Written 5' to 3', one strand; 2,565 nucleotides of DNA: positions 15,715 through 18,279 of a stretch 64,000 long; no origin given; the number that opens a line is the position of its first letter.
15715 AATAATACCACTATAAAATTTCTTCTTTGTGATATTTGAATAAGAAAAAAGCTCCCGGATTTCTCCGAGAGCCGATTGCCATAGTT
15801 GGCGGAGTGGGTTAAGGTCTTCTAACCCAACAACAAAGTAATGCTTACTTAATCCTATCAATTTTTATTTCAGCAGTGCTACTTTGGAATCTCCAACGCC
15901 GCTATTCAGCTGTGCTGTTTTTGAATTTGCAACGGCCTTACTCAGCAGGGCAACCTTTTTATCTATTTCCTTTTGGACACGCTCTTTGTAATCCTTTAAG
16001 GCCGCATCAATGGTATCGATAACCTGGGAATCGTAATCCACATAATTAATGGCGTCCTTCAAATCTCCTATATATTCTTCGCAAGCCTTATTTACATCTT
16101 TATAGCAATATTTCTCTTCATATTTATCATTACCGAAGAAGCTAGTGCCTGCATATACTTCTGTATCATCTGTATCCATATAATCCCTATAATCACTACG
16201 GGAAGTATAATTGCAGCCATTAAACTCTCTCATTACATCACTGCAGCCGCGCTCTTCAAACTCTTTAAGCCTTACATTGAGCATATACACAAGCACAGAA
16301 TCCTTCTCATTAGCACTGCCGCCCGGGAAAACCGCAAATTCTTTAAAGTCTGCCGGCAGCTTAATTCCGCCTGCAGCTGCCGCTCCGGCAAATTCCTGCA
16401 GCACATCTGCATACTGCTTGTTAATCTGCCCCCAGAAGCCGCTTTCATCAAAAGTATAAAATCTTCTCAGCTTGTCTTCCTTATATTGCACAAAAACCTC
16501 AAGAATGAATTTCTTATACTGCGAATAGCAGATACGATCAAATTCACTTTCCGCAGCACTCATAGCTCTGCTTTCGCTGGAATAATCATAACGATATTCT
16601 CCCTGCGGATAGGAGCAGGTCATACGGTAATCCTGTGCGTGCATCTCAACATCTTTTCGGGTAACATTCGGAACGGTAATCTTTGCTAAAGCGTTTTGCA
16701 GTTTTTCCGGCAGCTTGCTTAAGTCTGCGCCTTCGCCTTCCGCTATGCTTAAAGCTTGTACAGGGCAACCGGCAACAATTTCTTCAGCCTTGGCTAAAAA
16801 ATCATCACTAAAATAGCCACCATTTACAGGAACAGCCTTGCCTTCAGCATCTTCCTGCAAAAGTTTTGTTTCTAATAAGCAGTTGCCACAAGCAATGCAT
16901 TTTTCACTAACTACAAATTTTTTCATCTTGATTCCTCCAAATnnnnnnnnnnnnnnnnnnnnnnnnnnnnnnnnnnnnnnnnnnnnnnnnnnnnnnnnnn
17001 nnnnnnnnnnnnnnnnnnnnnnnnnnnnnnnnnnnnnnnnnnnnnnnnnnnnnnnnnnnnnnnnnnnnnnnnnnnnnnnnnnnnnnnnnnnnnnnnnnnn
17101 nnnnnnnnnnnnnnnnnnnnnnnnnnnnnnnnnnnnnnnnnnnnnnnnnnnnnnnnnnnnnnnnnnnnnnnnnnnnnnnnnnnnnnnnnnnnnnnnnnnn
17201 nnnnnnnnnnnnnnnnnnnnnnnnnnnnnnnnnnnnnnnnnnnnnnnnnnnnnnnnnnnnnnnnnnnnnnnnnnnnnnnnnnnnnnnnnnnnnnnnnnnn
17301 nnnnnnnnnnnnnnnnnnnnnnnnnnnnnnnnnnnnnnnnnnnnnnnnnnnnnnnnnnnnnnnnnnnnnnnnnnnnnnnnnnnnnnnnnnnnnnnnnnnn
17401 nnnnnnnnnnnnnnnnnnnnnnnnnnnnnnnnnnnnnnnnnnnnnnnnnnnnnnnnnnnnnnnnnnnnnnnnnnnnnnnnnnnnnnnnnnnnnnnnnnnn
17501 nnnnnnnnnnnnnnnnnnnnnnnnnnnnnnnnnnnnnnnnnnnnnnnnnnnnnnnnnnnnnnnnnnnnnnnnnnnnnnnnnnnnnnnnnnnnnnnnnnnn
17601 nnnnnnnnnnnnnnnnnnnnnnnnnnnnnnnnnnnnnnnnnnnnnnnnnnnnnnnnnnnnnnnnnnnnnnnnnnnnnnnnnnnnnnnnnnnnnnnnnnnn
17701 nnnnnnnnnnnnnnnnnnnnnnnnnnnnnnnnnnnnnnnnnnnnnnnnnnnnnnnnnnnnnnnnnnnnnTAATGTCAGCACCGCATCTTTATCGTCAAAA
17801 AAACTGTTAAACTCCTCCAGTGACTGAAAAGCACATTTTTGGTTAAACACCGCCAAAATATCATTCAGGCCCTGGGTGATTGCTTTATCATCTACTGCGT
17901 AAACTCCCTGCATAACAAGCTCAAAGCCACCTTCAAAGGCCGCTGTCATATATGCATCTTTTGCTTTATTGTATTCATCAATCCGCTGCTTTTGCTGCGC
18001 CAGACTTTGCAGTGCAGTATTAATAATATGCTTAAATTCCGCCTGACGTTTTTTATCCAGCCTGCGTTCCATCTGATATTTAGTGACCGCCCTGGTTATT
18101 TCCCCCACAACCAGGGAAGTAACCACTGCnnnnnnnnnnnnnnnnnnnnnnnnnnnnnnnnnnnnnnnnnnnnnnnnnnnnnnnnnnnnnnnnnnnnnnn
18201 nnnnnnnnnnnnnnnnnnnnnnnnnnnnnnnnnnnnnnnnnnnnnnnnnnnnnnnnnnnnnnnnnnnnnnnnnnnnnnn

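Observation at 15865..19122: Three-gene operon ending in a Cas9-like HNH-motif protein with a Gly-zipper hydrophobic region: candidate toxin or defense module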

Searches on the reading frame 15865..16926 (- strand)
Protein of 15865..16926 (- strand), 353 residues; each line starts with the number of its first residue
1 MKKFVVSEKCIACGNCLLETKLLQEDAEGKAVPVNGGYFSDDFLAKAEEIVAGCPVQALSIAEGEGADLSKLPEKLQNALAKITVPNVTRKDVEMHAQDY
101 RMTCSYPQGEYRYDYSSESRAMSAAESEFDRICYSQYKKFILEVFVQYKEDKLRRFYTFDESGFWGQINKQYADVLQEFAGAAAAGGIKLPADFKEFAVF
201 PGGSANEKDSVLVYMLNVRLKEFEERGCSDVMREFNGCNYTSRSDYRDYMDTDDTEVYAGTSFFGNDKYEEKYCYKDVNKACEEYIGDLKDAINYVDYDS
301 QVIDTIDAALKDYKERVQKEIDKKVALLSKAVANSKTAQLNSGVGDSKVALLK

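Call 4: search_protein_families(library=pfam, proteins=[window:15865-16926:-], max_evalue=1)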
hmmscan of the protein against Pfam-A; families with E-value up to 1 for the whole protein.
window:15865-16926:- (353 aa): 5 families
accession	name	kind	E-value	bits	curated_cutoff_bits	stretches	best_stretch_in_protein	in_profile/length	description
PF13459.11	Fer4_15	-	1.3e-05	26.2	22.4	1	8-61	6-66/66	4Fe-4S single cluster domain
PF13370.11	Fer4_13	-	0.0019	19.3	24.5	1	8-59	4-56/58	4Fe-4S single cluster domain of Ferredoxin I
PF12797.12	Fer4_2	-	0.02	15.3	24.5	1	3-17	3-17/22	4Fe-4S binding domain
PF00037.32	Fer4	-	0.031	14.5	21.1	1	5-16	3-14/24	4Fe-4S binding domain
PF12837.12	Fer4_6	-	0.57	10.7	25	0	7-17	6-16/24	4Fe-4S binding domain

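Call 5: search_protein_families(library=padloc, proteins=[window:15865-16926:-], max_evalue=1)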
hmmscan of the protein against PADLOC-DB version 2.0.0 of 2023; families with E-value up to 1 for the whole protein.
window:15865-16926:- (353 aa): 0 families

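Call 6: search_protein_families(library=ncbifam, proteins=[window:15865-16926:-], max_evalue=1)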
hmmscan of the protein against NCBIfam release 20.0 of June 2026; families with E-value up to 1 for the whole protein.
window:15865-16926:- (353 aa): 2 families
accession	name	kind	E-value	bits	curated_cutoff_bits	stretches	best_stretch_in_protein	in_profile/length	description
TIGR03877.1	thermo_KaiC_1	hypoth_equivalog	0.038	13.5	307.25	1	258-308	89-138/238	KaiC domain-containing protein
NF058577.1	FdxA_fam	equivalog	0.068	13.4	65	1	4-17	3-16/52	4Fe-4S ferredoxin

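Call 21: search_solved_structures(query=A3, max_evalue=10)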
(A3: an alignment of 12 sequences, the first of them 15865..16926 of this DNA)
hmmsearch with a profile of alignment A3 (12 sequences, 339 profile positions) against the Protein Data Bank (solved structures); distinct sequences matched with E-value up to 10: 18.
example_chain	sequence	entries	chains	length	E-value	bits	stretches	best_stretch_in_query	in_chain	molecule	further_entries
2z8q_A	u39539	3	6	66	2e-07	33.9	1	4-63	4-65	Ferredoxin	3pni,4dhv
1siz_A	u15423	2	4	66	1.5e-05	27.8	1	4-63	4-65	Ferredoxin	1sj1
1rof_A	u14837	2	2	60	0.00039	23.1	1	4-61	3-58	FERREDOXIN | FERREDOXIN(A)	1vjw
8a8o_C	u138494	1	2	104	0.0011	21.6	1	5-67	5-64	Beta-subunit of the PAPS reductase from Methanothermococcus thermolithotrophicus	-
1f2g_A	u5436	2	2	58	0.002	20.8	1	4-59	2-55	FERREDOXIN II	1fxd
9tn7_A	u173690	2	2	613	0.0023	20.6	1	2-113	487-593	Coenzyme F420 hydrogenase/dehydrogenase beta subunit domain protein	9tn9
4id8_A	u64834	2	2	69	0.0028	20.3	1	1-63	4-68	Putative ferredoxin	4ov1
5mrc_G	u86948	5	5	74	0.048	16.2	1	194-254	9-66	bL9m | Large ribosomal subunit protein bL9m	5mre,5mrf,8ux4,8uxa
1kqf_B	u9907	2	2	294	0.052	16.1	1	7-79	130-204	FORMATE DEHYDROGENASE, NITRATE-INDUCIBLE, IRON-SULFUR SUBUNIT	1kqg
1dwl_A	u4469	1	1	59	0.072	15.6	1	5-60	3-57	FERREDOXIN I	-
8rja_F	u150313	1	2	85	0.11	15.1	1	2-20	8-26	NAD(P)H-quinone oxidoreductase subunit I, chloroplastic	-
1dax_A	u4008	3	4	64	0.13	14.8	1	2-59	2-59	FERREDOXIN I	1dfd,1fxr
3j6b_G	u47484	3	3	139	0.13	14.8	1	193-254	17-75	54S ribosomal protein L50, mitochondrial | Large ribosomal subunit protein bL9m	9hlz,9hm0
5b83_B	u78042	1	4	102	0.14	14.8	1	67-134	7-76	Optineurin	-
1iqz_A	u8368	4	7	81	0.66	12.5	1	7-63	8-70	Ferredoxin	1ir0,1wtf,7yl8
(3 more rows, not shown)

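Call 23: search_protein_families(library=pfam, alignment_id=A3, max_evalue=1)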
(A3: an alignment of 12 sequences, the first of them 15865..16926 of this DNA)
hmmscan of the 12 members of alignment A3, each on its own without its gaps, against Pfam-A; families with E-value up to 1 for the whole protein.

A. member 1, window:15865-16926:- (353 aa): 5 families
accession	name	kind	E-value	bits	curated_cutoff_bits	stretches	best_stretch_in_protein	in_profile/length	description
PF13459.11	Fer4_15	-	1.3e-05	26.2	22.4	1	8-61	6-66/66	4Fe-4S single cluster domain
PF13370.11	Fer4_13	-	0.0019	19.3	24.5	1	8-59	4-56/58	4Fe-4S single cluster domain of Ferredoxin I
PF12797.12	Fer4_2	-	0.02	15.3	24.5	1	3-17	3-17/22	4Fe-4S binding domain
PF00037.32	Fer4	-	0.031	14.5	21.1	1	5-16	3-14/24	4Fe-4S binding domain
PF12837.12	Fer4_6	-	0.57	10.7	25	0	7-17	6-16/24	4Fe-4S binding domain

B. families by the number of members that match (of 12 scanned): 28 families (the first 25 are shown)
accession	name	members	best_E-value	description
PF13459.11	Fer4_15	12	1.5e-07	4Fe-4S single cluster domain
PF00037.32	Fer4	10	0.00041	4Fe-4S binding domain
PF13370.11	Fer4_13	8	0.00035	4Fe-4S single cluster domain of Ferredoxin I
PF12797.12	Fer4_2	8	0.00064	4Fe-4S binding domain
PF12837.12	Fer4_6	5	0.0014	4Fe-4S binding domain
PF12838.12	Fer4_7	5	0.0057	4Fe-4S dicluster domain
PF25160.1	LdpA_Fe-S-bd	4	0.022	LdpA Fe-S cluster-binding domain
PF06902.16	Fer4_19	2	0.015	Divergent 4Fe-4S mono-cluster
PF14697.11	Fer4_21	2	0.077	4Fe-4S dicluster domain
PF13237.11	Fer4_10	2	0.095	4Fe-4S dicluster domain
PF22117.2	Fer4_Nqo3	1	0.0026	NADH-quinone oxidoreductase subunit 3, ferredoxin-like domain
PF13824.12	zf-Mss51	1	0.0041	Zinc-finger of mitochondrial splicing suppressor 51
PF13534.11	Fer4_17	1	0.015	4Fe-4S dicluster domain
PF11630.13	Anti-LPS-SCYG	1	0.016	Anti-lipopolysaccharide factor/Scygonadin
PF11101.13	DUF2884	1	0.017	Protein of unknown function (DUF2884)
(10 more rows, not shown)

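Call 26: find_homologous_proteins(query=window:15865-16926:-)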
Query window:15865-16926:- (353 aa): 13 proteins with E <= 0.001 among 4975 candidates.
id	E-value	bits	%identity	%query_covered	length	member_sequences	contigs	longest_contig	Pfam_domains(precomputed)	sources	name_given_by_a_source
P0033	1.4e-217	740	94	100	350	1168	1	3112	PF13459.12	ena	-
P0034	9.3e-212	720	95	98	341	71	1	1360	PF13459.12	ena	-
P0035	3.4e-208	709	91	100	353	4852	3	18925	PF13459.12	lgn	-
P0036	4.2e-200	682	88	100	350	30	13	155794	PF13459.12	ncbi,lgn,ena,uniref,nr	ncbi:ferredoxin [uncultured Phascolarctobacterium sp.]|uniref:ferredoxin n=1 Tax=uncultured Phascola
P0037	1.3e-190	651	89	98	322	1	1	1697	PF13459.12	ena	-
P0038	3.3e-182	623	83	94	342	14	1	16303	PF13459.12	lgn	-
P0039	5.7e-155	534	91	75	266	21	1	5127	PF13459.12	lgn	-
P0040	7.6e-153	527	71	94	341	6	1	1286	-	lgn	-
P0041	6.3e-132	458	95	61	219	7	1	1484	PF13459.12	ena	-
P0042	7.3e-102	359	95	48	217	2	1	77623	PF13459.12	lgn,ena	-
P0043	2.9e-89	318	95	43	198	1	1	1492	-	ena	-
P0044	5.8e-82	294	46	94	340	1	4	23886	-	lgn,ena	-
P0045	1.8e-79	286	46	95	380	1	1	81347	-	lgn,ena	-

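Call 48: predict_structure(alignment_id=A4)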
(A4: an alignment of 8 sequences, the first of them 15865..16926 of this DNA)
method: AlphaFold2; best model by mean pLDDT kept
length: 353 residues; sequences in the alignment: 8
mean_pLDDT: 75.5   pTM: 0.62
mean pLDDT of the five models: 75.5, 74.2, 72.7, 71.8, 42.3
residues with pLDDT >= 90: 54; 70-90: 180; 50-70: 101; < 50: 18
segments of 3 or more residues with pLDDT < 50: 340-353
pLDDT, mean of each block of 10 residues (from residue 1): 62 54 55 55 68 68 58 88 89 89 73 71 86 89 89 86 89 89 73 87 76 77 77 83 81 64 56 75 90 84 88 92 90 66 36 34
secondary structure, 60 per line:
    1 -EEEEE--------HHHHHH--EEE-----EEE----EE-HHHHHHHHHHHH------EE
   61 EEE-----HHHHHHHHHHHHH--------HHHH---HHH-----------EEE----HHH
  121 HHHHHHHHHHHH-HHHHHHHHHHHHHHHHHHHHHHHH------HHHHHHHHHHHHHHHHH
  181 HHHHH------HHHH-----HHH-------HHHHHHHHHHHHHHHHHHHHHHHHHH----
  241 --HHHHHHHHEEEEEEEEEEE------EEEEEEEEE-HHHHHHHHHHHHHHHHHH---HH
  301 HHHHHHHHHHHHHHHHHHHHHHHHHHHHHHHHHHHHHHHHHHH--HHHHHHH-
elements in order: E2-6 H15-20 E23-25 E31-33 H41-52 E59-63 H69-81 H90-93 E111-113 H118-132 H134-157 H164-185 H192-195 H211-236 H243-250 E251-261 E268-276 H278-295 H299-343 H346-352

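Call 68: search_dna_similar(query=window:15865-16926:-, collection=plasmids, mode=protein, max_evalue=0.001, max_rows=25)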
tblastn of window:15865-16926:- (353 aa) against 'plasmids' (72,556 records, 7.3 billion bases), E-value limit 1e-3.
No match.

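Call 69: search_dna_similar(query=window:15865-16926:-, collection=phages, mode=protein, max_evalue=0.001, max_rows=25)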
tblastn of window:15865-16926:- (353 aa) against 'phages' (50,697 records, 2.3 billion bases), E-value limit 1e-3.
No match.

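Call 90: search_protein_families(library=phrogs, proteins=[window:15865-16926:-], max_evalue=0.01)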
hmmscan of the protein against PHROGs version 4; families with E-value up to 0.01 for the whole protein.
window:15865-16926:- (353 aa): 0 families

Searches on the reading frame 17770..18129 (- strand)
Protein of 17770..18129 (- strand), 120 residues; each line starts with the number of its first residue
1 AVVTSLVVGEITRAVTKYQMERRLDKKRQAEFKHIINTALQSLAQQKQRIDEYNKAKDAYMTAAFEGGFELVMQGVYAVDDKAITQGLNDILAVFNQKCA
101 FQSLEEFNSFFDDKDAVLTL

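Call 80: search_solved_structures(query=A7, max_evalue=10, show_alignments=2)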
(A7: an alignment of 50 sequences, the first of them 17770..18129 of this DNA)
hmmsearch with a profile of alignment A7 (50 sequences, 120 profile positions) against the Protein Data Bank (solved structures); distinct sequences matched with E-value up to 10: 14.
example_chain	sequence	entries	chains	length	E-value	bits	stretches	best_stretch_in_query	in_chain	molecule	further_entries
7ptx_A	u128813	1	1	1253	0.033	17.5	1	26-98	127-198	Alpha-latrocrustotoxin-Lt1a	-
4axi_A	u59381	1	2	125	0.3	14.4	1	53-104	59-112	ETHANOLAMINE CARBOXYSOME STRUCTURAL PROTEIN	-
1eq1_A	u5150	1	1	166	0.41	13.9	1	53-95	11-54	APOLIPOPHORIN-III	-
7tlr_A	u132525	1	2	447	0.47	13.7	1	79-106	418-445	Cysteine desulfurase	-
7tlm_A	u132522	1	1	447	0.49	13.7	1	79-106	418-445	Cysteine desulfurase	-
7tlq_A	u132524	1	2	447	0.5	13.7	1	79-106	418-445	Cysteine desulfurase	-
7tlp_A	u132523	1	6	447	0.5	13.6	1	79-106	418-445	Cysteine desulfurase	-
5cwf_A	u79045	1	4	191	0.75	13.1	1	37-86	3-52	Designed helical repeat protein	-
8fjg_A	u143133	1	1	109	0.99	12.7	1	22-73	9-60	H12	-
9fw7_A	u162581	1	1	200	1.3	12.3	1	36-85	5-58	Retroaldolase 32 (RAD32)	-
7wjt_A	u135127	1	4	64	1.8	11.8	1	15-52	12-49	Isoform 2 of Transmembrane protein 266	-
7vg7_B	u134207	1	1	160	1.9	11.8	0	41-80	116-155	Uteroglobin,PB1m6A9 peptide,Uteroglobin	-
6emw_D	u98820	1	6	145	3.1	11.1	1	19-86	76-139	ATP-dependent Clp protease ATP-binding subunit ClpC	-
4oyd_B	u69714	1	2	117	5.8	10.2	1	5-66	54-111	Computationally designed Inhibitor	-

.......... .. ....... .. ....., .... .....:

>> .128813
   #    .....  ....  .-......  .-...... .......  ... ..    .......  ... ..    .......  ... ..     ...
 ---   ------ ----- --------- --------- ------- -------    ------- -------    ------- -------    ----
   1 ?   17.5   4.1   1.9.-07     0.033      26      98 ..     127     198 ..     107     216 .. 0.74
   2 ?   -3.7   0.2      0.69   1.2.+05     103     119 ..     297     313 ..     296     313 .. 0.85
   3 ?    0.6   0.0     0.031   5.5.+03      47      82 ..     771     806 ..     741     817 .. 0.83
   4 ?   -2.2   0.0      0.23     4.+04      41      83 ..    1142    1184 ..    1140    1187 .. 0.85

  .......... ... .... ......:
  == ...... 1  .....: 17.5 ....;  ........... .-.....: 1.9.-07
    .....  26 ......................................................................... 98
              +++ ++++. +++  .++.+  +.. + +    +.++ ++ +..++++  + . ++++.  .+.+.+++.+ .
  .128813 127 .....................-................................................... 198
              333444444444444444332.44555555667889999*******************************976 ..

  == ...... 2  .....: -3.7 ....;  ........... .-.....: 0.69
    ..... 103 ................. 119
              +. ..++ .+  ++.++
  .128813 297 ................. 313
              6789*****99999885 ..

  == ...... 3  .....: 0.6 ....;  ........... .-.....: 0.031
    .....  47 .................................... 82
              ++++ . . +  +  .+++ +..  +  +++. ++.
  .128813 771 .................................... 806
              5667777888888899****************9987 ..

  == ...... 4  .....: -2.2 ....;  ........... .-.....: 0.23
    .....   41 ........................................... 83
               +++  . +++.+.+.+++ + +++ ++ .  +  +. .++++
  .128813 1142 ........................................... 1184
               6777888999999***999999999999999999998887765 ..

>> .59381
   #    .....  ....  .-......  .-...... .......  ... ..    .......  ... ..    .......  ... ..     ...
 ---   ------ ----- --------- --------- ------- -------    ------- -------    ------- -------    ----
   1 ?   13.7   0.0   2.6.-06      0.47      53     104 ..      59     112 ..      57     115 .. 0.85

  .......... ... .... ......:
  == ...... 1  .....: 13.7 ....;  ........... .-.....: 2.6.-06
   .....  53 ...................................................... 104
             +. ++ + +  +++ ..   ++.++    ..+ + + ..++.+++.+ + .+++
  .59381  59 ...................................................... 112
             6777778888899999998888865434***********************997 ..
